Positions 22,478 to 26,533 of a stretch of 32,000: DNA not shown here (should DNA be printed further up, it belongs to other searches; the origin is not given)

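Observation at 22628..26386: Stand-alone 1252-aa SIR2-domain protein with a ~950-aa unassignable helical C-terminus: candidate DSR-like NAD+-depleting defence system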

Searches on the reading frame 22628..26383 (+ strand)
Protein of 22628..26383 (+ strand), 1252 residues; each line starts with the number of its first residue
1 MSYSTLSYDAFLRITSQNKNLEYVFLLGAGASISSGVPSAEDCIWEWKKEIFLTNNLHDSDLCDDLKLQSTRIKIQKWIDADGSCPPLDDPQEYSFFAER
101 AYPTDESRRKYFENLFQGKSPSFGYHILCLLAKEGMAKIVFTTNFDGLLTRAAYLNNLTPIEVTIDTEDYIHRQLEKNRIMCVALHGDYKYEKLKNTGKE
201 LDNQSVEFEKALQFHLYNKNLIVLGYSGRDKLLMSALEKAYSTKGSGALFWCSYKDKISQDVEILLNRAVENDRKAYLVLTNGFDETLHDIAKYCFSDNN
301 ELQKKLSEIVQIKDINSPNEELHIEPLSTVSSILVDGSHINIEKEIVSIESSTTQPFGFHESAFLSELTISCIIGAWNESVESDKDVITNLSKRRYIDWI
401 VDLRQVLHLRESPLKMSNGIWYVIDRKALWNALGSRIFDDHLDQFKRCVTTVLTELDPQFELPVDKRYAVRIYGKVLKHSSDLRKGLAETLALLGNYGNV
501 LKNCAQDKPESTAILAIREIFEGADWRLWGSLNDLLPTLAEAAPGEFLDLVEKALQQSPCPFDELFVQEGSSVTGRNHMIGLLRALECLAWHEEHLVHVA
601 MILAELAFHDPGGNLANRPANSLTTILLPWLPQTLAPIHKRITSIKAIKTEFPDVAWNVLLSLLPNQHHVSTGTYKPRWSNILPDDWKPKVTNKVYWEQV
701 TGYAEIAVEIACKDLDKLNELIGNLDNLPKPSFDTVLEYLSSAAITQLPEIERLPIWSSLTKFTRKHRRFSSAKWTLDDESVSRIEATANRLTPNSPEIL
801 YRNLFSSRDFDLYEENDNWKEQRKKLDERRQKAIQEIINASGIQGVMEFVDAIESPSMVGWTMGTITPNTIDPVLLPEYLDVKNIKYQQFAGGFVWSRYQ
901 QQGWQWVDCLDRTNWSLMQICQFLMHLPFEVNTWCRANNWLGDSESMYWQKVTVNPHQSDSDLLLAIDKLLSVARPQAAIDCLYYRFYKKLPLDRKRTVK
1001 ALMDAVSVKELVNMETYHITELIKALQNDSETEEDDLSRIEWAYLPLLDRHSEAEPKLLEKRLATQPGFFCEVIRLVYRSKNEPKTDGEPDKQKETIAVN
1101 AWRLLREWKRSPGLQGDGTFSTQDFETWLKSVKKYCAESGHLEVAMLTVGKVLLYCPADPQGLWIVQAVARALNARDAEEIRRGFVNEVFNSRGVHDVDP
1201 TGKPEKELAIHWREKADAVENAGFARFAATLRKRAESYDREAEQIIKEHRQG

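Call 5: search_protein_families(library=pfam, proteins=[window:22628-26383:+], max_evalue=1)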
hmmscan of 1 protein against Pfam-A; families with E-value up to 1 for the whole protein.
window:22628-26383:+ (1252 aa): 4 families
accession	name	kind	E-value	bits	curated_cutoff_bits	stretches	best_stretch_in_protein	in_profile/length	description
PF13289.12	SIR2_2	-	1.2e-12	48.5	24.5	1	139-259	2-125/141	SIR2-like domain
PF09435.16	DUF2015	-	0.0017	19.1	27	1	805-843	9-46/79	Fungal protein of unknown function (DUF2015)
PF01037.27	AsnC_trans_reg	-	0.15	12.4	25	1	699-729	29-60/73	Lrp/AsnC ligand binding domain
PF09358.15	E1_UFD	-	0.25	12.4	25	0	1126-1156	9-39/93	Ubiquitin fold domain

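Call 6: search_protein_families(library=padloc, proteins=[window:22628-26383:+], max_evalue=1)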
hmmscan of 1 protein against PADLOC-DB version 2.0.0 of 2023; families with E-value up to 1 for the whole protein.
window:22628-26383:+ (1252 aa): 12 families
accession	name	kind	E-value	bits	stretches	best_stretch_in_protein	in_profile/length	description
PDLC02384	pAgo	-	2.7e-128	427.8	1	4-355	3-352/1030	-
PDLC02419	Aga_SIR2-PNTD1-PNTD2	-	3.8e-83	278.1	1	19-327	4-314/558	Class I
PDLC02420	Aga_SIR2-PNTD1-PNTD2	-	2.6e-61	206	1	6-320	4-318/1010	Class I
PDLC02401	Aga_SIR2-PNTD1-PNTD2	-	1.7e-58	196.7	1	44-310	2-270/524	Class I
PDLC02402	Aga_SIR2-PNTD1-PNTD2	-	1.2e-26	91.1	1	20-289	12-283/876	Class I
PDLC05061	PDC-S65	-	1.5e-19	68.7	1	22-289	32-284/592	-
PDLC05060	PDC-S65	-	2.2e-16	57.9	1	119-268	29-177/503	-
PDLC00409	ThsA1|ThsA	-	0.00037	17.9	1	138-233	105-202/242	STALD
PDLC02418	Aga_SIR2-Kinase-PNTD1-PNTD2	-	0.00039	16.7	1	182-288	32-141/756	Class I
PDLC02408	Aga_SIR2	-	0.00044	17.5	1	20-55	5-40/343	Class II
PDLC00407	ThsA1|ThsA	-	0.0014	15.4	1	138-231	104-199/478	STALD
PDLC01273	Csx1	-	0.011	13.2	1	106-193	201-283/380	CAS-III; associated_signaling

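Call 7: search_protein_families(library=ncbifam, proteins=[window:22628-26383:+], max_evalue=1)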
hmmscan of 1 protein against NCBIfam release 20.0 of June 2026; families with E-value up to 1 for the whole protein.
window:22628-26383:+ (1252 aa): 0 families

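Call 9: search_solved_structures(query=window:22628-26383:+, max_evalue=1, show_alignments=2)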
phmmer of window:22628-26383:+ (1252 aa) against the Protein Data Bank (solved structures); distinct sequences matched with E-value up to 1: 4.
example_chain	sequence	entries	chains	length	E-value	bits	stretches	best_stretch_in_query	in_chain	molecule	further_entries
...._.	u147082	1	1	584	3.5e-29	104.5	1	22-292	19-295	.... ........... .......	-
8jl0_A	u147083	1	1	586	3.5e-29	104.5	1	22-292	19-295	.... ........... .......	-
8in8_B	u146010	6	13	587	3.5e-29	104.4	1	22-292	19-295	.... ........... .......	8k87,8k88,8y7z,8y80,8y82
1um8_A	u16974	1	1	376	0.016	16.1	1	160-239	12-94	ATP-dependent Clp protease ATP-binding subunit clpX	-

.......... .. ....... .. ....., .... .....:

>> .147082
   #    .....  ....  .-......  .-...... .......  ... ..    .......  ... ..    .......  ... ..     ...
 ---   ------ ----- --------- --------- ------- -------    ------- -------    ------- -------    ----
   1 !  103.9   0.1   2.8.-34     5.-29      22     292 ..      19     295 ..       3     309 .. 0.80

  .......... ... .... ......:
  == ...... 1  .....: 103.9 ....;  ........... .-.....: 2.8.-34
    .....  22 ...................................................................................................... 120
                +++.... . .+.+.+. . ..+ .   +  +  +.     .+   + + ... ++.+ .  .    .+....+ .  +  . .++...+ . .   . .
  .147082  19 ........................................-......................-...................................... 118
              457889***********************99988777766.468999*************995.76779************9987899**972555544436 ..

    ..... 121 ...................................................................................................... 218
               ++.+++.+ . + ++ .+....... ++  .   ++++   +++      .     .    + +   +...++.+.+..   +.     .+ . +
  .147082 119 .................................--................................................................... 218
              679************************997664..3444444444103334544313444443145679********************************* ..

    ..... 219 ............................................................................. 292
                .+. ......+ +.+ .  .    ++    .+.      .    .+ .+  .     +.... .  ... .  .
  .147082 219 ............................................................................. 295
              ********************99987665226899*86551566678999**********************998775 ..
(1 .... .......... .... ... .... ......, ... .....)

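Call 12: find_homologous_proteins(query=window:22628-26383:+, max_evalue=0.001)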
Query window:22628-26383:+ (1252 aa): 981 proteins with E <= 0.001 among 8000 candidates; the best 120 are listed.
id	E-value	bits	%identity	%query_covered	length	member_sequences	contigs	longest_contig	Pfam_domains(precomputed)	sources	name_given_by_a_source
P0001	0.0e+0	2912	100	100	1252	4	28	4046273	PF13289.13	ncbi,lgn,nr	ncbi:MAG: SIR2 family protein [Candidatus Brocadia sp.]|nr:MAG: SIR2 family protein [Candidatus Broc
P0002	0.0e+0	2002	69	100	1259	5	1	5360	PF13289.13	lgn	-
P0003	0.0e+0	1959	67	100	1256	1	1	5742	PF13289.13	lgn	-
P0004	0.0e+0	1956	67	100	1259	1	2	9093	PF13289.13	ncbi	-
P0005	0.0e+0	1924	67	100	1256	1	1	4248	PF13289.13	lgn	-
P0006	0.0e+0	1919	66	100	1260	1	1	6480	PF13289.13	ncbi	-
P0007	0.0e+0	1588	80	68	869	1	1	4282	-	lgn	-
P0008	0.0e+0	1553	56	99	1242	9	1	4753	PF13289.13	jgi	-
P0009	0.0e+0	1540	54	99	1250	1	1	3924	PF13289.13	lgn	-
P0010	0.0e+0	1529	54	99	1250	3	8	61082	PF13289.13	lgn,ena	-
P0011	0.0e+0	1518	54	99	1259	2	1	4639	PF13289.13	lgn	-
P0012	0.0e+0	1503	52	99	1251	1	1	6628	PF13289.13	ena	-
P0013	0.0e+0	1456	73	68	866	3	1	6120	-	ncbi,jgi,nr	ncbi:MAG: hypothetical protein PF482_11270 [Desulfobacteraceae bacterium]|jgi:hypothetical protein|n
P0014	0.0e+0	1449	72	68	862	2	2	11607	-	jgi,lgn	jgi:hypothetical protein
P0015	0.0e+0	1435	72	68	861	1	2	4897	-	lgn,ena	-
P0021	0.0e+0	1370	55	89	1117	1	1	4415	PF13289.13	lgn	-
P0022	0.0e+0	1368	50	100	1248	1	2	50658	PF13289.13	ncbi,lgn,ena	-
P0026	0.0e+0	1355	49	100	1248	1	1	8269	PF13289.13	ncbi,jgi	-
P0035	0.0e+0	1257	48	100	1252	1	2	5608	PF13289.13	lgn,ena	-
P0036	0.0e+0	1254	46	100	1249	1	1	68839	PF13289.13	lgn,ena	-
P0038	0.0e+0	1238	46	99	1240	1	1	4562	PF13289.13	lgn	-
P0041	0.0e+0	1204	63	68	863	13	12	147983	-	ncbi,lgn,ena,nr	ncbi:MAG: hypothetical protein KC643_04080 [Nitrospira sp.]|nr:hypothetical protein [Nitrospira sp.]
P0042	0.0e+0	1204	62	68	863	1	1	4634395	-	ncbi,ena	-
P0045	0.0e+0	1175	56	72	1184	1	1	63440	-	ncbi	ncbi:MAG: hypothetical protein WA102_11865 [Candidatus Methanoperedens sp.]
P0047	0.0e+0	1143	43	99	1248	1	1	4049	PF13289.13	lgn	-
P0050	0.0e+0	1118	43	100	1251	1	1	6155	PF13289.13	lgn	-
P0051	0.0e+0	1118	43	100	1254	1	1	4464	PF13289.13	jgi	jgi:SIR2-like domain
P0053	0.0e+0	1115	43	100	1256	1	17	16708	PF13289.13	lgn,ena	-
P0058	0.0e+0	1094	42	100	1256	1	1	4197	PF13289.13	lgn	-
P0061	0.0e+0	1085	42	100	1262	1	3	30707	PF13289.13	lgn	-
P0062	0.0e+0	1082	42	100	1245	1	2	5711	PF13289.13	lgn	-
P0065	0.0e+0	1068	42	100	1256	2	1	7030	PF13289.13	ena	-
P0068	0.0e+0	1040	48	79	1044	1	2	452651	PF04326.20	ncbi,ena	-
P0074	3.7e-294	997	50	71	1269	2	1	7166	-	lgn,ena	-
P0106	3.5e-245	835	45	71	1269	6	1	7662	-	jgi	jgi:hypothetical protein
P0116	1.0e-228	780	36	91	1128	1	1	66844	PF13289.13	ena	-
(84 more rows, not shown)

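Call 15: search_protein_families(library=pfam, proteins=[P0041], max_evalue=1)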
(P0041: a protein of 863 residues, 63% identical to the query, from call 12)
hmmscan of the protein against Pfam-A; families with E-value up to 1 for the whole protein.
P0041 (863 aa): 0 families

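Call 16: search_protein_families(library=padloc, proteins=[P0045, P0074, P0068, P0041, P0116], max_evalue=1)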
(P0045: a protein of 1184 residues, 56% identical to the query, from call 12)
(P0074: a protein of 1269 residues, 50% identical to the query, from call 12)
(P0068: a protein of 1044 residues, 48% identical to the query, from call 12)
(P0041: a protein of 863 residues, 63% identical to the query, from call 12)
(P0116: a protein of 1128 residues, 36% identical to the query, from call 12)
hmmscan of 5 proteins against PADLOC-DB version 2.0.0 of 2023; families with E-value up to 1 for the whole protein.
P0045 (1184 aa): 0 families

P0074 (1269 aa): 1 family
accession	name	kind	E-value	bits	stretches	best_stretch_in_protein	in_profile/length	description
PDLC03991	PD-Lambda-4_A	-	0.00016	17.5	2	550-664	557-663/1283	-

P0068 (1044 aa): 0 families

P0041 (863 aa): 0 families

P0116 (1128 aa): 7 families
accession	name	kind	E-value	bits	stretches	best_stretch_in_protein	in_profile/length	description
PDLC02384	pAgo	-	4.4e-84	281.4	1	9-397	5-391/1030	-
PDLC02419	Aga_SIR2-PNTD1-PNTD2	-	1.4e-67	226.7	1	27-331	8-309/558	Class I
PDLC02420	Aga_SIR2-PNTD1-PNTD2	-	4.8e-53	178.6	1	7-401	2-387/1010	Class I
PDLC02401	Aga_SIR2-PNTD1-PNTD2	-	1.7e-45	153.8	1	47-320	1-273/524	Class I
PDLC02402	Aga_SIR2-PNTD1-PNTD2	-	2.8e-36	123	1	24-337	12-320/876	Class I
PDLC05061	PDC-S65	-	9e-20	69.5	1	27-302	33-289/592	-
PDLC05060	PDC-S65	-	6e-15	53.1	1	120-302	28-197/503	-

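Call 24: find_encoding_contigs(protein=P0041, flank=6000, max_places=4)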
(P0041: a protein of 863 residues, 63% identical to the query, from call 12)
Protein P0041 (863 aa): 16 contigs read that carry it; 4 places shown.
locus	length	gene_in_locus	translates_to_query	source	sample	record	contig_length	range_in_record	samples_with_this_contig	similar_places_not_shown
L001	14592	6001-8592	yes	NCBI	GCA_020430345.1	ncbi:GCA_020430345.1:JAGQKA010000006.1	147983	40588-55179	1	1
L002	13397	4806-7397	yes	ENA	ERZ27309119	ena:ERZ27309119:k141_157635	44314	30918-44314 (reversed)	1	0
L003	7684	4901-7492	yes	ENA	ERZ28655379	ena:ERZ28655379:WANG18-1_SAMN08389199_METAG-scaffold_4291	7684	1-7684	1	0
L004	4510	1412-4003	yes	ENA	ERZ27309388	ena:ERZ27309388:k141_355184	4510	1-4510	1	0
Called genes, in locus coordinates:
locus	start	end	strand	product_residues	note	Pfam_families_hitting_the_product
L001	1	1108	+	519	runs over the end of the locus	PF08668:HDOD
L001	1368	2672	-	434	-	PF00709:Adenylsucc_synt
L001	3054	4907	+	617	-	PF00005:ABC_tran, PF02463:SMC_N (faint), PF03193:RsgA_GTPase (faint), PF13175:AAA_15 (faint), PF12848:ABC_tran_Xtn, PF00005:ABC_tran, PF13304:AAA_21 (weak), PF16326:ABC_tran_CTD, +5 more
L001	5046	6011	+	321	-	-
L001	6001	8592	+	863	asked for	-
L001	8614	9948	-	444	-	PF05496:RuvB_N, PF13191:AAA_16 (faint), PF00004:AAA, PF13173:AAA_14 (faint), PF16193:AAA_assoc_2, PF12002:MgsA_C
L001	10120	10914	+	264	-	PF00561:Abhydrolase_1, PF03096:Ndr, PF12146:Hydrolase_4, PF12697:Abhydrolase_6, PF08386:Abhydrolase_4 (weak)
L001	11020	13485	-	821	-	PF00082:Peptidase_S8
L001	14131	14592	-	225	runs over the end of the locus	PF01227:GTP_cyclohydroI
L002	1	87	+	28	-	?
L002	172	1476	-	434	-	PF00709:Adenylsucc_synt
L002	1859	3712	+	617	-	PF00005:ABC_tran, PF02463:SMC_N (faint), PF03193:RsgA_GTPase (faint), PF13175:AAA_15 (faint), PF12848:ABC_tran_Xtn, PF00005:ABC_tran, PF13304:AAA_21 (weak), PF16326:ABC_tran_CTD, +5 more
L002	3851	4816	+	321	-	-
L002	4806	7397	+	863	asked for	-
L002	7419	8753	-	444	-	PF05496:RuvB_N, PF13191:AAA_16 (faint), PF00004:AAA, PF13173:AAA_14 (faint), PF16193:AAA_assoc_2, PF12002:MgsA_C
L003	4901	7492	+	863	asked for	-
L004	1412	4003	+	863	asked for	-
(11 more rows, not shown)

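Call 25: find_encoding_contigs(protein=P0042, flank=6000, max_places=2)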
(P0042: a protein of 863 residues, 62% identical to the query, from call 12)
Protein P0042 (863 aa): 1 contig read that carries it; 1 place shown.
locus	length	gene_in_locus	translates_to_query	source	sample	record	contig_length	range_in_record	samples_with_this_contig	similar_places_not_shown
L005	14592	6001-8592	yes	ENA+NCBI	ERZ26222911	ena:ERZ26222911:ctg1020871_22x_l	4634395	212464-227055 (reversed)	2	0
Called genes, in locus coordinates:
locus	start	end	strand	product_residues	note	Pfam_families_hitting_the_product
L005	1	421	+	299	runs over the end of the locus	-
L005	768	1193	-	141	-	PF01850:PIN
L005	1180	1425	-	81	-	PF19891:DUF6364 (weak)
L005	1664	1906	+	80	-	PF01402:RHH_1 (weak), PF12651:RHH_3 (weak)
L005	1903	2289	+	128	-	PF01850:PIN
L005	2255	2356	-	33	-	-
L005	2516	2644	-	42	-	-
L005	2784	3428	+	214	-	PF18433:DUF5610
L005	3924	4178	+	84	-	PF03693:ParD_antitoxin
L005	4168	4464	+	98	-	PF05016:ParE_toxin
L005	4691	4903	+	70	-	PF16326:ABC_tran_CTD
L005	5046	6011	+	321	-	-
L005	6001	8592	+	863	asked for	-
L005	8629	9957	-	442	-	PF05496:RuvB_N, PF13191:AAA_16 (faint), PF00004:AAA, PF07728:AAA_5 (faint), PF13173:AAA_14 (faint), PF16193:AAA_assoc_2, PF12002:MgsA_C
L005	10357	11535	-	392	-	PF01609:DDE_Tnp_1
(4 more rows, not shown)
